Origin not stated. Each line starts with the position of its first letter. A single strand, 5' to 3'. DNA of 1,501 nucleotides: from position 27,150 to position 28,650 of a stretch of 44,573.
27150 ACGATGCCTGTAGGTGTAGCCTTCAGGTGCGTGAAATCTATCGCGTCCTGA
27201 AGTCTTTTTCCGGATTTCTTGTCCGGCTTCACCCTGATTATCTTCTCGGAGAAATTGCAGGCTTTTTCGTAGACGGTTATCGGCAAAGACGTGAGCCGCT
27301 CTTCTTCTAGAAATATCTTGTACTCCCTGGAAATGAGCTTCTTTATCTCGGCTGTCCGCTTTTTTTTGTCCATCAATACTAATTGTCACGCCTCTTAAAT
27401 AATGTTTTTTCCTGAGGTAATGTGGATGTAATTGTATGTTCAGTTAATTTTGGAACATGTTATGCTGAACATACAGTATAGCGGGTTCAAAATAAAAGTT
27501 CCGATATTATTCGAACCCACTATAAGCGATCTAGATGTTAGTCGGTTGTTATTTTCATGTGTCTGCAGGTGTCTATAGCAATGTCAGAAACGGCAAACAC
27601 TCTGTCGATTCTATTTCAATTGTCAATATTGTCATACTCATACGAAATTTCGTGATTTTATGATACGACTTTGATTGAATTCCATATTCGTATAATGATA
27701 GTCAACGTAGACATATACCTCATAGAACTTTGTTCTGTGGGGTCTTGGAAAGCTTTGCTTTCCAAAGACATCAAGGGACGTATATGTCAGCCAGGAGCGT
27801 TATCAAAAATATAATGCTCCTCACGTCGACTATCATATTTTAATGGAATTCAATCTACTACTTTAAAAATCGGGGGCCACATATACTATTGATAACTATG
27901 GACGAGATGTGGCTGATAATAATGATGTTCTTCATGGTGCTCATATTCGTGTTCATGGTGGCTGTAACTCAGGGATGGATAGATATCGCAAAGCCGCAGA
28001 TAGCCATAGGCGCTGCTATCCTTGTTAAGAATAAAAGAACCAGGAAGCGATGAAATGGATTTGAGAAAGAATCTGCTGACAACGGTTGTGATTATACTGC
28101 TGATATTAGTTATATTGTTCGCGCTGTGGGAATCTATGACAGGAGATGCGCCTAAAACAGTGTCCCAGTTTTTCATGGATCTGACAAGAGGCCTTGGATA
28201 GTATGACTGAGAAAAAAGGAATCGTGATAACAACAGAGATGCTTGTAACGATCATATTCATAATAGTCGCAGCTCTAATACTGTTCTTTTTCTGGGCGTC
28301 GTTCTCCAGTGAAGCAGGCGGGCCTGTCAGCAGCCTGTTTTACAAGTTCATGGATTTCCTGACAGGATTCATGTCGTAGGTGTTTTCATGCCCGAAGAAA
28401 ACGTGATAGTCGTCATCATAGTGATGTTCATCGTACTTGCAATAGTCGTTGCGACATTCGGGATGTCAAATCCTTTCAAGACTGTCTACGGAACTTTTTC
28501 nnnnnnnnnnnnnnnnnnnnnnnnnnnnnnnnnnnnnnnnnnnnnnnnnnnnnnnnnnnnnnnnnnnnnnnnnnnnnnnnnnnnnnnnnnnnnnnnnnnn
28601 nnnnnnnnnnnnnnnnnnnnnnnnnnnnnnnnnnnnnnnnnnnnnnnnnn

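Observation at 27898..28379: Three tandem, translationally coupled mini-ORFs (51, 48 and 58 aa), two of them missed by the ORF track, at the head of the pilin-like operon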

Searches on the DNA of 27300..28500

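Call 70: search_rna_families(source=window, start=27300, end=28500, threshold=evalue, max_evalue=1)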
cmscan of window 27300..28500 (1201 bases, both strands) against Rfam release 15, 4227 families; matches with E-value up to 1: 0.
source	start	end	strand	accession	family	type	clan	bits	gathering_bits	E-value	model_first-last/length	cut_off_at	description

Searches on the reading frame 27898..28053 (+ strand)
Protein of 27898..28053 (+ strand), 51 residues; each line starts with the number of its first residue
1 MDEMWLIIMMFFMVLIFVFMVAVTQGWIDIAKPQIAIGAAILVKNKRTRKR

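Call 6: search_protein_families(library=pfam, max_evalue=1, proteins=[window:27898-28053:+])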
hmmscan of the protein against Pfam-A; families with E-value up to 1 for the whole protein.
window:27898-28053:+ (51 aa): 1 family
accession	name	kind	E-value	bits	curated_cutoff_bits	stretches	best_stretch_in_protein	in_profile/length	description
PF10694.14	DUF2500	-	0.2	12.6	33.5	1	7-48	3-46/102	Protein of unknown function (DUF2500)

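Call 7: search_protein_families(library=ncbifam, max_evalue=1, proteins=[window:27898-28053:+])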
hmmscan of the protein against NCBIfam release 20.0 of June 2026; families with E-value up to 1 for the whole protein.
window:27898-28053:+ (51 aa): 0 families

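Call 83: find_homologous_proteins(query=A5, max_evalue=0.01)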
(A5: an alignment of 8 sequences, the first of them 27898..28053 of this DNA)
Query A5 (8 sequences) (51 aa, profile of the alignment): 7 proteins with E <= 0.01 among 625 candidates.
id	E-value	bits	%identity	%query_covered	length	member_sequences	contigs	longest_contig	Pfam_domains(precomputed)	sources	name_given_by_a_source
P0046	1.7e-18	84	100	100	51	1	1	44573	-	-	-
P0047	1.2e-16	78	80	96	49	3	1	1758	-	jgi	jgi:hypothetical protein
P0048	2.1e-15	74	42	71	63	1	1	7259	-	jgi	-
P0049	5.6e-15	73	29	96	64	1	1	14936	-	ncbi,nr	ncbi:MAG: hypothetical protein NT120_02350 [Candidatus Aenigmarchaeota archaeon]|nr:hypothetical pro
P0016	6.6e-14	69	-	-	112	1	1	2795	-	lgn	-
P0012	3.1e-11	61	46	25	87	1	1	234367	-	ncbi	ncbi:MAG: hypothetical protein QXD48_01030 [Candidatus Aenigmatarchaeota archaeon]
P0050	1.8e-4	39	-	-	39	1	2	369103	-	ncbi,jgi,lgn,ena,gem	-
